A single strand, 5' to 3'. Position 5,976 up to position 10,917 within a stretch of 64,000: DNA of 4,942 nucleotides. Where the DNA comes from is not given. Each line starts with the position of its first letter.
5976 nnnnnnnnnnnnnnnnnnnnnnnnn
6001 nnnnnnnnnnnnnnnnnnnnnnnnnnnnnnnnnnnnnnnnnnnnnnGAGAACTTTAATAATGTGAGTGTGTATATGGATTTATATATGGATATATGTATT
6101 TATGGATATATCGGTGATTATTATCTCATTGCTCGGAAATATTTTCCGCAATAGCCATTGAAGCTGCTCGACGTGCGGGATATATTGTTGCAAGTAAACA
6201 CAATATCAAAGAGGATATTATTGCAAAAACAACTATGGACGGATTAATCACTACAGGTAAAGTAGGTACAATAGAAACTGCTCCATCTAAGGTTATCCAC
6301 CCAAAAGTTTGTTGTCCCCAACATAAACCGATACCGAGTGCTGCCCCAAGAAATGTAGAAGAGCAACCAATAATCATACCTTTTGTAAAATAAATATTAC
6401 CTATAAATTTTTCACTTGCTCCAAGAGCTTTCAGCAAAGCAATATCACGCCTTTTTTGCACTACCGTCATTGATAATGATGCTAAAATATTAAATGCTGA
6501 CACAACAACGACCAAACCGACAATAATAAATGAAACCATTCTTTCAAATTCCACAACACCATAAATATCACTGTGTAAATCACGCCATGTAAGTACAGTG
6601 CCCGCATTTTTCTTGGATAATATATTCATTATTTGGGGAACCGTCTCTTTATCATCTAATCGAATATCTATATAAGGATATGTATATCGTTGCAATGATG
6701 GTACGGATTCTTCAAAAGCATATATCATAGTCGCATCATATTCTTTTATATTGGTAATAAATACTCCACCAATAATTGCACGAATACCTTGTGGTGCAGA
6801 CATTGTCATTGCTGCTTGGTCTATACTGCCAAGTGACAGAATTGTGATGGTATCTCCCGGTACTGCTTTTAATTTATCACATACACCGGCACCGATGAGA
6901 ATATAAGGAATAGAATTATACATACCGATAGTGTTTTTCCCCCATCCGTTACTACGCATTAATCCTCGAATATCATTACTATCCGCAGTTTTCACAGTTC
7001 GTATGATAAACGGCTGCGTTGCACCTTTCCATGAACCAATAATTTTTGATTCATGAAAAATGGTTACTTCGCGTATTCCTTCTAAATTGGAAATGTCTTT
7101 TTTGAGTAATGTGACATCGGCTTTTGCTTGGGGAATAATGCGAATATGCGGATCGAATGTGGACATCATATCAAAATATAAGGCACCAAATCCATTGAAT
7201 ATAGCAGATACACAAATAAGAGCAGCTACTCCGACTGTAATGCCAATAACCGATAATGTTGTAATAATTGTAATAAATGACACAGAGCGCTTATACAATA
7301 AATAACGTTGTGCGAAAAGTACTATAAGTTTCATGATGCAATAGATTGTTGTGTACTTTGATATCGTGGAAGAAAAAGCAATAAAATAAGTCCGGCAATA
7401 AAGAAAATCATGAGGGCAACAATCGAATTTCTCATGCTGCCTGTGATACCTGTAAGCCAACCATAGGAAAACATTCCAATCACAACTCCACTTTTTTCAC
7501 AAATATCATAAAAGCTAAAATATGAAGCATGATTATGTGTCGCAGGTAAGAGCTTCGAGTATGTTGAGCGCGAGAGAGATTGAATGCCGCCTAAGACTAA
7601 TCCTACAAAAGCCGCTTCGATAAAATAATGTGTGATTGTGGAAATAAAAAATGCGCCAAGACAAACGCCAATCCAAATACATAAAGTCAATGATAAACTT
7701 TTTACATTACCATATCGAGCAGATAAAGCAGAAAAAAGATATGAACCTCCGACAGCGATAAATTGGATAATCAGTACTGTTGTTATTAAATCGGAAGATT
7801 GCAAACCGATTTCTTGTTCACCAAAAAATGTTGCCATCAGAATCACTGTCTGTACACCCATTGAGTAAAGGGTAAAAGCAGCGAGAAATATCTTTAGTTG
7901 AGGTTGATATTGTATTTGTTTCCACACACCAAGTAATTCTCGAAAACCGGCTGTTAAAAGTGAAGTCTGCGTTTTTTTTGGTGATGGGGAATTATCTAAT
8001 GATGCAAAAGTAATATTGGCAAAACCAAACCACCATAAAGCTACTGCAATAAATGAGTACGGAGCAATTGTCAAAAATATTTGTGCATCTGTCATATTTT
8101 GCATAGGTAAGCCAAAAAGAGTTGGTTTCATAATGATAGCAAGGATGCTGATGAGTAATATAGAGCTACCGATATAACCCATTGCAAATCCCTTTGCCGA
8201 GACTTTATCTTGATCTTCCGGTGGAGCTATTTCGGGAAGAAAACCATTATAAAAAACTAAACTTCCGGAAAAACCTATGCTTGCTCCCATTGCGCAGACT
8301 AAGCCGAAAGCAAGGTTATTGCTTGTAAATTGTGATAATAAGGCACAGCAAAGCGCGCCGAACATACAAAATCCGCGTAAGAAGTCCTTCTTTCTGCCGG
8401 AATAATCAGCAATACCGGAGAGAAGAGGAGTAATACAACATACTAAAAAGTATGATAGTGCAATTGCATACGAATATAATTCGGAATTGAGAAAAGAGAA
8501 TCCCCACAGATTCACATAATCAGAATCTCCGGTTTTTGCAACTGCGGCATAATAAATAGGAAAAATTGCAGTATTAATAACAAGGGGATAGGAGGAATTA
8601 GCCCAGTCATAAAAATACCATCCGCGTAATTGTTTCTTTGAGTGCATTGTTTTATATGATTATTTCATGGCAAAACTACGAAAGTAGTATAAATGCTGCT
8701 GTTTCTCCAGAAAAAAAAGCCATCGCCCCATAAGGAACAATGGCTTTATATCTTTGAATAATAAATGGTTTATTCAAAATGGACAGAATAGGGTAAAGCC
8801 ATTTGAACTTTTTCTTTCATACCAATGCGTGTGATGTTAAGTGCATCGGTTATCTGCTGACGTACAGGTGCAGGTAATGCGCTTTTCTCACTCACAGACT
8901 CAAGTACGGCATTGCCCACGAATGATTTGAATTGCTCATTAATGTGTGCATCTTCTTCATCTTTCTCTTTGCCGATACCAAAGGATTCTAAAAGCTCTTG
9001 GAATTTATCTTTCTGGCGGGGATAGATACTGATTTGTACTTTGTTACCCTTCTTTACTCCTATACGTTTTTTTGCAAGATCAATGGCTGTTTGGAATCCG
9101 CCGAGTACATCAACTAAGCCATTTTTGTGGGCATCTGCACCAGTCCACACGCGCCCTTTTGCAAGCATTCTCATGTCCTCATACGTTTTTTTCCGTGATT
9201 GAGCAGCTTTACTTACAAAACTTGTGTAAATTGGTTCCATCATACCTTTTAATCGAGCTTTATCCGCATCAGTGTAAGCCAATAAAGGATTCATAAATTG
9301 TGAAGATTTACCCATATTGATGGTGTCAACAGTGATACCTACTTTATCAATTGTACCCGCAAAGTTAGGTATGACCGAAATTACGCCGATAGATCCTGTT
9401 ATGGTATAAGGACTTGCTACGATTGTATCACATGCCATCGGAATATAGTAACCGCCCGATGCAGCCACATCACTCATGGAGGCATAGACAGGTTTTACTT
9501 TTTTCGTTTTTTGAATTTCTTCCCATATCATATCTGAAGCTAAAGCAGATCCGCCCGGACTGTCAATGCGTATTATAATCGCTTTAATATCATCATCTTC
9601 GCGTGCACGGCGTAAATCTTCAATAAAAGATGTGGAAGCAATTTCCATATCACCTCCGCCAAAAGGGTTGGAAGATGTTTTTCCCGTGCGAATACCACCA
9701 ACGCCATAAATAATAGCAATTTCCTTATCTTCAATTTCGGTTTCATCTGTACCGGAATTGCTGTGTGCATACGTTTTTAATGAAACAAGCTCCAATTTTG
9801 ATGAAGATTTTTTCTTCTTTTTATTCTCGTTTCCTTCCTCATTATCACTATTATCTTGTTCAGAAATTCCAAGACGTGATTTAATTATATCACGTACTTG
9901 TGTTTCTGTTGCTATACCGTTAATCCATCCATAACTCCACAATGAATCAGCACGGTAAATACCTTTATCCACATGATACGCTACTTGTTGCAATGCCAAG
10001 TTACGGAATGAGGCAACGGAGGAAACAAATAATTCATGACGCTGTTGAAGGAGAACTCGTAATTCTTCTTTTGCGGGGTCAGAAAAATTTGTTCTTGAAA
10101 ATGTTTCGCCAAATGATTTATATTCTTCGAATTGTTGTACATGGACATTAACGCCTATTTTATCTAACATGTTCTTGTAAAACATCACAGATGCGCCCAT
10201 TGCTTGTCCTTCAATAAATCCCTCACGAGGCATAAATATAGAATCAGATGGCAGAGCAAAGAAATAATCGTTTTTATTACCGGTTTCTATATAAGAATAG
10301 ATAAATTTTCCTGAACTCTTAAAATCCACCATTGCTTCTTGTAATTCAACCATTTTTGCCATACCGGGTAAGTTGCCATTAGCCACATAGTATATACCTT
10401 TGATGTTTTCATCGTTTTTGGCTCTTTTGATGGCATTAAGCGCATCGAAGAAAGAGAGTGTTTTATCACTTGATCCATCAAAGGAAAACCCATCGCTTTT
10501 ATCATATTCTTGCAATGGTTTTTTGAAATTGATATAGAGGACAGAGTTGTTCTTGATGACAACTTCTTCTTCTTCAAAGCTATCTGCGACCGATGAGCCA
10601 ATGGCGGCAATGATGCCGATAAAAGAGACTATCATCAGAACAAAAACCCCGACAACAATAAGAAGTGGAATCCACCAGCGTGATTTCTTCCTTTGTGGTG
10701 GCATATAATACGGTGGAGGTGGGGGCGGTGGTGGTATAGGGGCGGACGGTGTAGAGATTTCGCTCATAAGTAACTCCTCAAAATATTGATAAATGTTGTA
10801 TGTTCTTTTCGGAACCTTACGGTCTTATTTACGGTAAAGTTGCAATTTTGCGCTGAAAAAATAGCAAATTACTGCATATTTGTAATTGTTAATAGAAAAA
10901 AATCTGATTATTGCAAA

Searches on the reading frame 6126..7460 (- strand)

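Call 98: search_protein_families(library=pfam, proteins=[window:6126-7460:-], max_evalue=0.00001)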
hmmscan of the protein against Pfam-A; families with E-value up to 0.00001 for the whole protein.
window:6126-7460:- (444 aa): 2 families
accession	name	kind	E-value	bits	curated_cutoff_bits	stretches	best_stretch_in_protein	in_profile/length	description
PF02687.27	FtsX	-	4.9e-15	56.1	25.5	1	312-435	2-118/120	FtsX-like permease C-terminal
PF12704.14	MacB_PCD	-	1.6e-08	35.5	27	1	67-280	1-203/207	MacB-like periplasmic core domain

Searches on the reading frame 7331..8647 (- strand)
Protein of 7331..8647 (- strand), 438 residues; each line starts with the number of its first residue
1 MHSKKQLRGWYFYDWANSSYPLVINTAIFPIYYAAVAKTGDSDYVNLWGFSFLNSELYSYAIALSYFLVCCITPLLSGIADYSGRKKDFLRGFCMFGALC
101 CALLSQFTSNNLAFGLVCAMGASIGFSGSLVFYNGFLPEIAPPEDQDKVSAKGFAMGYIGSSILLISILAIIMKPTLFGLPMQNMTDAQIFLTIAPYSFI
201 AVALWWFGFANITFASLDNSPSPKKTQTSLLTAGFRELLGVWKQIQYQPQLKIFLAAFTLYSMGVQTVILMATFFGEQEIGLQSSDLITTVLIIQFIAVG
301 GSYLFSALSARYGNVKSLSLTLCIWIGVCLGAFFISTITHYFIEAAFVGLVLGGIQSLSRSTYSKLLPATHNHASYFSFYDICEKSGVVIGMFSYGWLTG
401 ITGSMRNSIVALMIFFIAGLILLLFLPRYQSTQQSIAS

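Call 98: search_protein_families(library=pfam, proteins=[window:7331-8647:-], max_evalue=0.00001)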
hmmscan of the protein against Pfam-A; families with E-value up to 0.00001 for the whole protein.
window:7331-8647:- (438 aa): 2 families
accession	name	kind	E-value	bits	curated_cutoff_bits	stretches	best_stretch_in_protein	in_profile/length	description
PF11700.14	ATG22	-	1.1e-65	222.7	24.1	1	3-434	2-480/482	Vacuole effluxer Atg22 like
PF07690.21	MFS_1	-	1.4e-19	70.7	33.4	1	54-391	30-346/347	Major Facilitator Superfamily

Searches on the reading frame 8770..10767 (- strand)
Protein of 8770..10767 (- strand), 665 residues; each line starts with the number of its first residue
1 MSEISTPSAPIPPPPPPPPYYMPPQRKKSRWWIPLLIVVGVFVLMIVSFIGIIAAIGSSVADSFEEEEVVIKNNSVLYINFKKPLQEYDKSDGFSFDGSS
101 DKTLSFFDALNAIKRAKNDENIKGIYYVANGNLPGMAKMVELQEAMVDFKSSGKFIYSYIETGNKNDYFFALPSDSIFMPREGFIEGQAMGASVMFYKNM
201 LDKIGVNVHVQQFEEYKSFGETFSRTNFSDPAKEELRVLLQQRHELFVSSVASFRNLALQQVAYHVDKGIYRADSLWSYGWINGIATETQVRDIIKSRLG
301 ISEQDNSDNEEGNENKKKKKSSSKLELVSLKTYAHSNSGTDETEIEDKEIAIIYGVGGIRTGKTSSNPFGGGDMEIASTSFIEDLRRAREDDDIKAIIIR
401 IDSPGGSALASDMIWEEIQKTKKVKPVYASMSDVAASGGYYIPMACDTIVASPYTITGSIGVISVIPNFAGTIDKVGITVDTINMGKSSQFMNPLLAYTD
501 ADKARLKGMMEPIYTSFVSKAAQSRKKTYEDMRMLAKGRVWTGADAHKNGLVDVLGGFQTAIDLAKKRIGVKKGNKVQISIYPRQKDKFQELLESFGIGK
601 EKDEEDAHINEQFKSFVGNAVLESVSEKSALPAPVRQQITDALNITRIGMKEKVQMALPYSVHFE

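Call 98: search_protein_families(library=pfam, proteins=[window:8770-10767:-], max_evalue=0.00001)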
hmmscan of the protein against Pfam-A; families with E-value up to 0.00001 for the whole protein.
window:8770-10767:- (665 aa): 2 families
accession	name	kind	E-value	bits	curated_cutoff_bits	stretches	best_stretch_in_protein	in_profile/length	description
PF01343.23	Peptidase_S49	-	7.7e-61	205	24.9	2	421-571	3-153/154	Peptidase family S49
PF25145.1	NfeD1b_N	-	1.2e-07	31.9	40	1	379-471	16-106/189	NfeD1b, N-terminal domain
